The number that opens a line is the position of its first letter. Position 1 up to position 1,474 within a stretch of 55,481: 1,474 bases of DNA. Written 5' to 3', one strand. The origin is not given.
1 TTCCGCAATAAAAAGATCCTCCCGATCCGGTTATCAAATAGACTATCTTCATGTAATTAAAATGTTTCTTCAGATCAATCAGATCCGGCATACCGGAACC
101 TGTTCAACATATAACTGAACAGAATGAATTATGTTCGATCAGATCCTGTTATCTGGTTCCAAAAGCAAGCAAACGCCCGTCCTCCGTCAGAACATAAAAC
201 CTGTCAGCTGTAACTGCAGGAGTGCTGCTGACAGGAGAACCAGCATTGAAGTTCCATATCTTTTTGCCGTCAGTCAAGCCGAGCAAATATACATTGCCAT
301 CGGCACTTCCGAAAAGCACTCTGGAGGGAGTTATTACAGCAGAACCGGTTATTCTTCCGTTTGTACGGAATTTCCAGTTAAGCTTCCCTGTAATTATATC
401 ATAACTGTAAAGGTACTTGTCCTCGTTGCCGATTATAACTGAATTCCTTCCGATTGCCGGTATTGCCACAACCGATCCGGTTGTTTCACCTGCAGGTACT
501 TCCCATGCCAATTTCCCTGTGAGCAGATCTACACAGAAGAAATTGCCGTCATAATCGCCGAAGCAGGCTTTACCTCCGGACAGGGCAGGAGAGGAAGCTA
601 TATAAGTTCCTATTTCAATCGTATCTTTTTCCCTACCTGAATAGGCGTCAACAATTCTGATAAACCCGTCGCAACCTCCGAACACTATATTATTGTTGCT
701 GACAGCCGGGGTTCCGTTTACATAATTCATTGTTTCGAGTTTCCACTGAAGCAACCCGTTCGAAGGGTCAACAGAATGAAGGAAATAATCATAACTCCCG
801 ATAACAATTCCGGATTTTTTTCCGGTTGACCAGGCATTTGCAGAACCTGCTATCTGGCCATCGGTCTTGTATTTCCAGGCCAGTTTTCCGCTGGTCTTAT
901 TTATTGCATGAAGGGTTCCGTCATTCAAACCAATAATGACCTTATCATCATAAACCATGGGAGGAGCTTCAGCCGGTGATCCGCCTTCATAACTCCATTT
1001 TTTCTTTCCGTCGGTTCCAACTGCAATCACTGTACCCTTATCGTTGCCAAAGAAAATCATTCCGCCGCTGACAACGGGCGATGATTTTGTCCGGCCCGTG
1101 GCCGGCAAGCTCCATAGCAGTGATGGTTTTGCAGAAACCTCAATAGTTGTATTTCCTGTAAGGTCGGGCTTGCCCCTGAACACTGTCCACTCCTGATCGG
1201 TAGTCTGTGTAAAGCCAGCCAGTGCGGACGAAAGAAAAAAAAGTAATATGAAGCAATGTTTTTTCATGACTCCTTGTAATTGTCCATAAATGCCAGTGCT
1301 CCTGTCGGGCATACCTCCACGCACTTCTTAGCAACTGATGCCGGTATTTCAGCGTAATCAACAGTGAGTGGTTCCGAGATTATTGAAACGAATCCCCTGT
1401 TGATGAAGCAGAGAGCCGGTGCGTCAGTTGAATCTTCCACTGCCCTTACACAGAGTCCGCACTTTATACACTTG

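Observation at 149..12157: Ten-gene translationally coupled operon: cytoplasmic NADH diaphorase, polytopic Fe-S protein, Tat ferredoxin and periplasmic propellers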

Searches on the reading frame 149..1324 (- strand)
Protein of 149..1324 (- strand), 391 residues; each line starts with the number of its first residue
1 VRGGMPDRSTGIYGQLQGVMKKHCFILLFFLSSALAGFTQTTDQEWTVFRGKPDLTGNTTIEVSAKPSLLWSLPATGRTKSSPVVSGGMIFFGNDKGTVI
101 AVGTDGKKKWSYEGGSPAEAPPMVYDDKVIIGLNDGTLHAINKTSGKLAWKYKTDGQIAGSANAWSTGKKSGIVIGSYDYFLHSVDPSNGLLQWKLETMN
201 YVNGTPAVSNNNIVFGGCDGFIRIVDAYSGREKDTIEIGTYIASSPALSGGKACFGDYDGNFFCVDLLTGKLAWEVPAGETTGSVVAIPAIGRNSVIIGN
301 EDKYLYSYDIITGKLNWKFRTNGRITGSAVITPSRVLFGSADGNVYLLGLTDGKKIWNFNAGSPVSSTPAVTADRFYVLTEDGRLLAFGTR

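Call 5: search_protein_families(library=pfam, proteins=[window:149-1324:-], max_evalue=0.01)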
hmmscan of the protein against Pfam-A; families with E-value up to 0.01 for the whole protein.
window:149-1324:- (391 aa): 7 families
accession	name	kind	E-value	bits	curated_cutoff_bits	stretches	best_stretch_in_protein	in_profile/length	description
PF13570.13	Beta-prop_ACSF4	-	1.4e-56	192.8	133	3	218-388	27-200/329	Beta-alanine-activating enzyme, beta-propeller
PF13360.13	PQQ_2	-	2.5e-36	125.9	27.6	3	67-157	53-148/233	Outer membrane protein assembly factor BamB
PF25292.1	Beta-prop_CGLA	-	2.8e-11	43.9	26.8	1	97-231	9-148/316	Lambda-carrageenase beta-propeller domain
PF01011.28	PQQ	-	2.6e-08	33.5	26.7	0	118-190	49-134/595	Glucose/ethanol/alcohol dehydrogenase, beta-propeller domain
PF25293.1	Beta-prop_EMC1_N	-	8e-05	22.9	34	0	265-361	46-147/219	EMC1 N-terminal beta-propeller domain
PF25171.1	Beta-prop_WDR36-Utp21_1st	-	0.0002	21.3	80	0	261-367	86-197/266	WDR36/Utp21 first beta-propeller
PF24807.1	WD40_CDC20-Fz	-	0.0015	18.3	200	0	293-349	63-119/292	CDC20/Fizzy WD40 domain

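Call 6: search_protein_families(library=ncbifam, proteins=[window:149-1324:-], max_evalue=0.01)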
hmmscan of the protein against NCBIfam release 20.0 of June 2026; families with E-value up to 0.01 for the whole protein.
window:149-1324:- (391 aa): 7 families
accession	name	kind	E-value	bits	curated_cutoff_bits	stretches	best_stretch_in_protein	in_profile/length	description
TIGR03300.1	assembly_YfgL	equivalog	4.2e-41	140.9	285.2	3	70-195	88-215/377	outer membrane protein assembly factor BamB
NF053615.1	SerThrKinAfsKStmc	equivalog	2.4e-30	105.9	1300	2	243-382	657-793/809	protein serine/threonine kinase AfsK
NF008351.0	PRK11138.1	equivalog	5.3e-27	94.3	423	4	79-155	112-189/394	outer membrane protein assembly factor BamB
TIGR03075.1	PQQ_enz_alc_DH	subfamily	1.6e-20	73.2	480.05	3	75-164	57-158/530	PQQ-dependent dehydrogenase, methanol/ethanol family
TIGR04528.1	acido_non_PQQ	subfamily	4.6e-15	55.4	650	2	78-274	49-257/493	acido-empty-quinoprotein group A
NF050114.1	Rv3212_fam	equivalog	4.1e-08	32.8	150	0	117-167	63-112/393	Rv3212 family protein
TIGR03074.1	PQQ_membr_DH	subfamily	0.00044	18.2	832.65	0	118-158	205-245/783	membrane-bound PQQ-dependent dehydrogenase, glucose/quinate/shikimate family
